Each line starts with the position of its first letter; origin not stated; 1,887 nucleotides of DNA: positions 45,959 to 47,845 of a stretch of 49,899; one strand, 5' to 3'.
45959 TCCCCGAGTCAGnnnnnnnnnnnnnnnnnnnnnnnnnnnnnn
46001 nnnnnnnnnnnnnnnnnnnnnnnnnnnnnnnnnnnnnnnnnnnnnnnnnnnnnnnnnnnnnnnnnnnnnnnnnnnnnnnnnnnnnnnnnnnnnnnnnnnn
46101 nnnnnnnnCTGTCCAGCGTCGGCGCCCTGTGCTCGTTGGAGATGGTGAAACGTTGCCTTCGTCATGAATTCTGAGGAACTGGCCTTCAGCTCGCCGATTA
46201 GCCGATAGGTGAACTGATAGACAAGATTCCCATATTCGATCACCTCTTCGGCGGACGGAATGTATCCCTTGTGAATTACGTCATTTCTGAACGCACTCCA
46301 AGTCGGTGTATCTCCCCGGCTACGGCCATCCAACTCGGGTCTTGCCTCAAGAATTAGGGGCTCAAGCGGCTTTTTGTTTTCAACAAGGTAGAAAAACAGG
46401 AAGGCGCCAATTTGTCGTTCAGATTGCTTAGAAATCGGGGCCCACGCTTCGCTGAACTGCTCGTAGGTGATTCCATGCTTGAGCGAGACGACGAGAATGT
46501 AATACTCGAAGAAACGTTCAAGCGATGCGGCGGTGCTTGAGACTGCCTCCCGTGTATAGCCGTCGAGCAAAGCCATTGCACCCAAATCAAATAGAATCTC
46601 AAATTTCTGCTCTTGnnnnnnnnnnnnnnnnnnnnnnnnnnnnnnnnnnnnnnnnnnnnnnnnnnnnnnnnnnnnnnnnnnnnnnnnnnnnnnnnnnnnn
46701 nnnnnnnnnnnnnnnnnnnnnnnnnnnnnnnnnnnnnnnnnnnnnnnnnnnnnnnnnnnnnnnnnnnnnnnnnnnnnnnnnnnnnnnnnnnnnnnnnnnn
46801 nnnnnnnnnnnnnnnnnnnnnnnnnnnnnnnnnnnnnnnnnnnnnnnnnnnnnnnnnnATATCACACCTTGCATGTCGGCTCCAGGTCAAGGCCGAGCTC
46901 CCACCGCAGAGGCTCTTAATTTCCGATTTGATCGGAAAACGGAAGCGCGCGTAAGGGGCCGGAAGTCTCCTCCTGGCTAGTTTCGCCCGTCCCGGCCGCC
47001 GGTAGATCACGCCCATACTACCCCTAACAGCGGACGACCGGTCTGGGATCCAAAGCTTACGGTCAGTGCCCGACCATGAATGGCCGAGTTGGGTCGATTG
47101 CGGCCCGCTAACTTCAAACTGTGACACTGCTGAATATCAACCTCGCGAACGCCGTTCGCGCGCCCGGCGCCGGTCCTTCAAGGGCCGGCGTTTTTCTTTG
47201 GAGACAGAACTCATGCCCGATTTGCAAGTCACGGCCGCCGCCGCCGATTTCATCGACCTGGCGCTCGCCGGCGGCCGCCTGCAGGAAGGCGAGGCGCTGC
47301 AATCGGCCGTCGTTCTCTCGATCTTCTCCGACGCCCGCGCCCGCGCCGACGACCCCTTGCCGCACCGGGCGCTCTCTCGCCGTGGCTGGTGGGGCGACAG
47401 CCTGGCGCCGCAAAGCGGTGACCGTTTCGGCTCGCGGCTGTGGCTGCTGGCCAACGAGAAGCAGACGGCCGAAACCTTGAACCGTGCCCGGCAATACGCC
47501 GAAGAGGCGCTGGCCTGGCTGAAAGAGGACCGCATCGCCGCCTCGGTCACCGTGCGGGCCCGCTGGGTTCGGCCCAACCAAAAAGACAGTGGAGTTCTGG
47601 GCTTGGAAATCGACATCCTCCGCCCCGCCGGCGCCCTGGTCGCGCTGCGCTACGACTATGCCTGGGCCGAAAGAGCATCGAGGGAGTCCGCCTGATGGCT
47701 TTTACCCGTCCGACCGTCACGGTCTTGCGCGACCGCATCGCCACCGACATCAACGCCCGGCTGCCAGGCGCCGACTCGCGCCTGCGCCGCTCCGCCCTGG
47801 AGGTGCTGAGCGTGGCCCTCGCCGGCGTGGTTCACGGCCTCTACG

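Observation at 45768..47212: Zinc-ribbon + HEPN-motif gene inserted between baseplate gp45 and gp46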

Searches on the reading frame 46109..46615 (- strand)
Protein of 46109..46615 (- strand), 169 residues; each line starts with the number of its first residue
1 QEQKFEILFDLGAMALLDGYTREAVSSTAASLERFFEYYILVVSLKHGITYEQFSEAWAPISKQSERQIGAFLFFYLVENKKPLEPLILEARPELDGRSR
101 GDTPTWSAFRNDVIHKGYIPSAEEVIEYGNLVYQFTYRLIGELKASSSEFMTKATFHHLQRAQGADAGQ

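Call 57: predict_structure(alignment_id=A5)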
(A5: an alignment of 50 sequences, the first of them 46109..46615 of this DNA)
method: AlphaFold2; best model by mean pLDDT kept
length: 169 residues; sequences in the alignment: 50
mean_pLDDT: 90.3   pTM: 0.85
mean pLDDT of the five models: 90.3, 90.0, 90.0, 89.7, 88.7
residues with pLDDT >= 90: 128; 70-90: 29; 50-70: 8; < 50: 4
segments of 3 or more residues with pLDDT < 50: none
pLDDT, mean of each block of 10 residues (from residue 1): 78 96 97 95 97 93 87 96 95 84 93 96 97 97 95 83 53
secondary structure, 60 per line:
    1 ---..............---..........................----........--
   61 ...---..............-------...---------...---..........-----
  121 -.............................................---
elements in order: H4-17 H21-46 H51-58 H67-80 H106-115 H122-166

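Call 59: fold_search(model_id=the predicted structure, library=pdb)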
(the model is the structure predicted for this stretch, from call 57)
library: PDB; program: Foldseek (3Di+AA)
matches with E <= 10: 173; with E <= 0.001: 0
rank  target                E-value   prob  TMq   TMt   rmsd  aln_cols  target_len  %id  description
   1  2q00_A                1.4e-01  1.00  0.51  0.68   3.8       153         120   14  Crystal structure of the P95883_SULSO protein from Sulfolobus solfataricus. NESG target SsR10. (released 2007-05-29)
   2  2q00_B                2.6e-01  0.99  0.53  0.70   5.0       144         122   14  Crystal structure of the P95883_SULSO protein from Sulfolobus solfataricus. NESG target SsR10. (released 2007-05-29)
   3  9y9z_D0               2.1e+00  0.05  0.18  0.12  16.6       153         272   14  Cryo-EM structure of conoid fiber from Toxoplasma gondii (24-nm repeat) (released 2025-12-03)
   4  2cpt_MODEL_1_A        2.2e+00  0.16  0.21  0.30  16.7        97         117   16  Solution structure of MIT domain from human SKD1 (released 2005-11-19)
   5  1o3u                  2.6e+00  0.18  0.30  0.40  11.2       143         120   15  Crystal structure of an hepn domain protein (tm0613) from thermotoga maritima at 1.75 A resolution (released 2003-04-22)
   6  9min_D                2.8e+00  0.12  0.22  0.28  12.2       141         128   12  Structure of a designed minibinder to NYESO1-A*02:01 (released 2025-08-06)
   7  2qfc_A                3.1e+00  0.06  0.20  0.15  14.8       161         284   14  Crystal Structure of Bacillus thuringiensis PlcR complexed with PapR (released 2007-11-06)
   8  5cdp_A                3.1e+00  0.04  0.16  0.07  18.9       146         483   10  2.45A structure of etoposide with S.aureus DNA gyrase and DNA (released 2015-12-16)
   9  9k3y_B                3.2e+00  0.04  0.19  0.13  14.4       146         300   14  Cryo-EM structure of E coli pstSCAB in the resting state (released 2026-02-18)
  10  6n1r_A                3.2e+00  0.03  0.14  0.07  20.3       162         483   14  Tetrahedral oligomeric complex of GyrA N-terminal fragment, solved by cryoEM in tetrahedral symmetry (released 2018-12-05)
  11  3msv_B                3.4e+00  0.07  0.22  0.12  17.9       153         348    8  The hypoxic regulator of sterol synthesis Nro1 is a nuclear import adaptor (released 2011-04-20)
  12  3lca_A                3.4e+00  0.04  0.17  0.08  17.6       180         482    9  Structure of Tom71 complexed with Hsp70 Ssa1 C terminal tail indicating conformational plasticity (released 2010-12-22)
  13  2hr2_B                3.4e+00  0.04  0.18  0.19  18.1       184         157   14  Crystal structure of a tpr-like protein (ct2138) from chlorobium tepidum tls at 2.54 A resolution (released 2006-09-19)
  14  9jih_B                3.4e+00  0.04  0.19  0.12  30.4       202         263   11  Crystal structure of BAR domain of ACAP4 (released 2026-01-14)
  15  2hsb                  3.6e+00  0.35  0.41  0.53   7.8       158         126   11  Crystal structure of a hepn domain containing protein (af_0298) from archaeoglobus fulgidus at 1.95 A resolution (released 2006-08-15)
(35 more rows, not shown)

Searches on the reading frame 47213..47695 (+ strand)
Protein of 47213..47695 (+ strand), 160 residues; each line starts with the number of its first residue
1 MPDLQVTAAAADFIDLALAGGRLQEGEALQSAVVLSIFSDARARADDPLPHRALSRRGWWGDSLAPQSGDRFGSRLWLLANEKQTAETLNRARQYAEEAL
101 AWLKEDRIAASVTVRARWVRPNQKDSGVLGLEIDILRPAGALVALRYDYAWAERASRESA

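Call 8: search_protein_families(library=pfam, proteins=[window:47213-47695:+], max_evalue=1)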
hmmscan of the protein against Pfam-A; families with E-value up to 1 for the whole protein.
window:47213-47695:+ (160 aa): 2 families
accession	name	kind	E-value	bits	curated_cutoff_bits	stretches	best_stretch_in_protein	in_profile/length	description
PF07409.17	GP46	-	2.9e-35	120.7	28.6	1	29-140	1-99/101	Phage protein GP46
PF04965.19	GPW_gp25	-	0.017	15.4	27.2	1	71-134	27-88/96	Baseplate wedge protein gp25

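Call 9: search_protein_families(library=phrogs, proteins=[window:47213-47695:+], max_evalue=1)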
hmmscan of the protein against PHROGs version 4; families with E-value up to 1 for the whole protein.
window:47213-47695:+ (160 aa): 1 family
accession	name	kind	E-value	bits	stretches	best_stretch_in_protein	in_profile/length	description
phrog_180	-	tail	7.2e-39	133.7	1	14-153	14-144/148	baseplate wedge subunit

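Call 51: find_related_loci(query=window:47213-47695:+, collection=viral_contigs, flank=4000)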
Query window:47213-47695:+ (160 aa) in viral_contigs; peptide patterns used: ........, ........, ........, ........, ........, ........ (x = any residue, [..] = any of these).
56 stretches matched a pattern; 23 encode a relative of the query (tblastn E <= 1e-3); 23 distinct loci.
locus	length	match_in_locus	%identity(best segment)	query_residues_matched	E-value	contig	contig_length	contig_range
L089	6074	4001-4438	49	1-151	2e-37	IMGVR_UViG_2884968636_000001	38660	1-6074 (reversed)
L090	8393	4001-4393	49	15-151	9e-35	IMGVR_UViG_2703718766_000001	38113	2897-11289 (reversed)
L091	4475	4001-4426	47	15-157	4e-34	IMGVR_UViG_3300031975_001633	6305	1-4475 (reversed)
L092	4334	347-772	47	15-157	8e-34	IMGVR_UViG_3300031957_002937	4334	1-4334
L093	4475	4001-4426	47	15-157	8e-34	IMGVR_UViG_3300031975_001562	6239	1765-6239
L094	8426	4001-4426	47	15-157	1e-33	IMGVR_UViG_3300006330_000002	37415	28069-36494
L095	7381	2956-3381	47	15-157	9e-34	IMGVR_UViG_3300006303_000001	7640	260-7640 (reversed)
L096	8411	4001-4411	52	15-157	7e-33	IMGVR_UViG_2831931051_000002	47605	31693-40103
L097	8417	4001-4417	45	14-160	7e-32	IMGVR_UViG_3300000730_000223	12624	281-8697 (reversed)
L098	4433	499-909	45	14-151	2e-30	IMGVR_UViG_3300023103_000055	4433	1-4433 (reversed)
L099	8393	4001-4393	52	15-149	3e-30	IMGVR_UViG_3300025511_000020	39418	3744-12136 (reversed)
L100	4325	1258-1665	43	15-151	2e-29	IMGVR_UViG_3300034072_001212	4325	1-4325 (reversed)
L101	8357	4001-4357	48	15-139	1e-28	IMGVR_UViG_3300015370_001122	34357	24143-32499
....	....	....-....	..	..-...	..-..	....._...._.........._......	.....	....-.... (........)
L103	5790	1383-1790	42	15-151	6e-27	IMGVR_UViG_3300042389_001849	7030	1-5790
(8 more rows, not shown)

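Call 83: find_related_loci(query=window:47213-47695:+, collection=metagenome_contigs, flank=3500)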
Query window:47213-47695:+ (160 aa) in metagenome_contigs; peptide patterns used: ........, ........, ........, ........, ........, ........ (x = any residue, [..] = any of these).
600 stretches matched a pattern (row limit reached: there are more); 4 encode a relative of the query (tblastn E <= 1e-3); 4 distinct loci.
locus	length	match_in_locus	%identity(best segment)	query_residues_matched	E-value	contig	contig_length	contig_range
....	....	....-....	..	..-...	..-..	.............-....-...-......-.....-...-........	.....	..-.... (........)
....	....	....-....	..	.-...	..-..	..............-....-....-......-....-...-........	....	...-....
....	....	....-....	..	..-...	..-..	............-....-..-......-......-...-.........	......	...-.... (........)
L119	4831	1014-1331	50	1-106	5e-24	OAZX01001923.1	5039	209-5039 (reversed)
